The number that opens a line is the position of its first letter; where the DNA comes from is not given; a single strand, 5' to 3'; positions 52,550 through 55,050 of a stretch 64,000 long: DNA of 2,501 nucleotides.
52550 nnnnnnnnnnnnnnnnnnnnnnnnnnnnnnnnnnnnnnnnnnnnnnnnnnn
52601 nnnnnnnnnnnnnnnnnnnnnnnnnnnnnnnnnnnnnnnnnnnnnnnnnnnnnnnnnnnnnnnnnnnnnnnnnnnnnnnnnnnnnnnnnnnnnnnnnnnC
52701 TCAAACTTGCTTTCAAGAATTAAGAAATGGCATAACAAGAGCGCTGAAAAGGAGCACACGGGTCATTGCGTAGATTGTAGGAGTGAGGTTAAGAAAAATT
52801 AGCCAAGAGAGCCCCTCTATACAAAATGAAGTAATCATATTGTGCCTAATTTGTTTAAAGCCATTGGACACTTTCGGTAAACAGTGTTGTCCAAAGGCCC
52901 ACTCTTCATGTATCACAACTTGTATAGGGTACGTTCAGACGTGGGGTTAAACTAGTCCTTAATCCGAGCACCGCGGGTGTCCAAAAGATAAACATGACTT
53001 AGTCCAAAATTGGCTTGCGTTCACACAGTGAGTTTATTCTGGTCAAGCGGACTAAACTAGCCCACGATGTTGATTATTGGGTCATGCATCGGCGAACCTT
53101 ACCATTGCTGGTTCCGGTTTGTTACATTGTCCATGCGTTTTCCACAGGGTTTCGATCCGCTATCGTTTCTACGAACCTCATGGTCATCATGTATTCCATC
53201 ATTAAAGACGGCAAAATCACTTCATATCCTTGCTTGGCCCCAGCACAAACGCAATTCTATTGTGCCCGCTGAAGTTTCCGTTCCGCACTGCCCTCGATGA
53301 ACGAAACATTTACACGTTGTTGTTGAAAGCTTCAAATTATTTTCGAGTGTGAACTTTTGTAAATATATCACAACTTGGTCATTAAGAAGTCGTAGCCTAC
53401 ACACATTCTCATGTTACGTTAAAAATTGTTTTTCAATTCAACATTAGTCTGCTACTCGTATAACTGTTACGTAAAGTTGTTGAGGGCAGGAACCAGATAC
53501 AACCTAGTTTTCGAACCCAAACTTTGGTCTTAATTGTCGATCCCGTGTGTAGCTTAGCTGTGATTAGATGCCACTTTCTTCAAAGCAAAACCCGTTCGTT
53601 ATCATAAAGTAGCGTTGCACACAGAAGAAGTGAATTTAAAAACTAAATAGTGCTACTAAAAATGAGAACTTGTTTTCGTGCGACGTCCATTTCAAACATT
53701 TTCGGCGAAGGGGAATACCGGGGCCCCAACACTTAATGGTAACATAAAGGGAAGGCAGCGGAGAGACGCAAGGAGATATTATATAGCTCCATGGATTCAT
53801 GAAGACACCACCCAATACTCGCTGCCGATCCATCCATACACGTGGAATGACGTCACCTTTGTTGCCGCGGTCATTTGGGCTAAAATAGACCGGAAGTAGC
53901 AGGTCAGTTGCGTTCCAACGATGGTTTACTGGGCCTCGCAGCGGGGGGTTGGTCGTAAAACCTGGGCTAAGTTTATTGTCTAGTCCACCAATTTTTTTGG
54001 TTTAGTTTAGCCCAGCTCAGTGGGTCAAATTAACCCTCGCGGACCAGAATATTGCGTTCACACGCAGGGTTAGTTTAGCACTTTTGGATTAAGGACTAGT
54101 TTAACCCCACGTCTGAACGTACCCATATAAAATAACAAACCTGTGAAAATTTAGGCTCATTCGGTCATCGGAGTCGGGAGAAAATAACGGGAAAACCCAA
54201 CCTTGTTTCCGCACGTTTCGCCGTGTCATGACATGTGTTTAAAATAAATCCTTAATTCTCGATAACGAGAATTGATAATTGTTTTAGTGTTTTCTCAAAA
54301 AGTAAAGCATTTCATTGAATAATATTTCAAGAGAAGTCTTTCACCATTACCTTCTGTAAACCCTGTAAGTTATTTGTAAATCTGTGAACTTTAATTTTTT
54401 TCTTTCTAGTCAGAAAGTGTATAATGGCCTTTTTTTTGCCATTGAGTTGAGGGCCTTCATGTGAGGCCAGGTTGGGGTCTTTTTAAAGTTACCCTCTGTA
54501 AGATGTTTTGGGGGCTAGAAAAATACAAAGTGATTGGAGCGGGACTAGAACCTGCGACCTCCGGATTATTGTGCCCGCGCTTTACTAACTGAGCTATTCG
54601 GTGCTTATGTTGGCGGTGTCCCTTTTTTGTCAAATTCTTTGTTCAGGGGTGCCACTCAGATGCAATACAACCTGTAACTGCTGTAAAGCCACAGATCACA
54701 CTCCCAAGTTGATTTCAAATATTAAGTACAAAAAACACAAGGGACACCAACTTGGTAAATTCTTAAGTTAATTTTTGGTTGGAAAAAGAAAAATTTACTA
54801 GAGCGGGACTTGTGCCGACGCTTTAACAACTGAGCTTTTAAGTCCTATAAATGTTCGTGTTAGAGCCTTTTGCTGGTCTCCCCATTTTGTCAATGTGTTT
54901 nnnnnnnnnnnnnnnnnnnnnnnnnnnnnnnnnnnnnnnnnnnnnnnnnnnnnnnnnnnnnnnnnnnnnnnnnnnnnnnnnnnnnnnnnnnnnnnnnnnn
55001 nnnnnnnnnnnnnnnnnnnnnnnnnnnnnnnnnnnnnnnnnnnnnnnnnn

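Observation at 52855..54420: Nested transposon: a 1.2-kb TIR element with a 3-bp TSD inside a MITE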

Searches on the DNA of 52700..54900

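Call 57: search_rna_families(source=window, start=52700, end=54900, threshold=evalue, max_evalue=1)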
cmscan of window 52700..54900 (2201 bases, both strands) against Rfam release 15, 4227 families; matches with E-value up to 1: 1.
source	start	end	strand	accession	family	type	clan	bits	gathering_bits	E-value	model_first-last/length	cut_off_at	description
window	53298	53372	+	RF02111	IS009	Gene;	-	18.5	117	0.16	1-199/199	no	IS009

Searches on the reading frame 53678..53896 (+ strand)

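Call 14: search_protein_families(library=pfam, proteins=[window:53678-53896:+], max_evalue=10)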
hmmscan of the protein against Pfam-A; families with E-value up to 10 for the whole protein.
seq(73 aa): 1 family
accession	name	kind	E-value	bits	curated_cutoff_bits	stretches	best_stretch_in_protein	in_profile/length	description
PF02138.23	Beach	-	0.095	12.5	26.8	1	23-50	20-47/276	Beige/BEACH domain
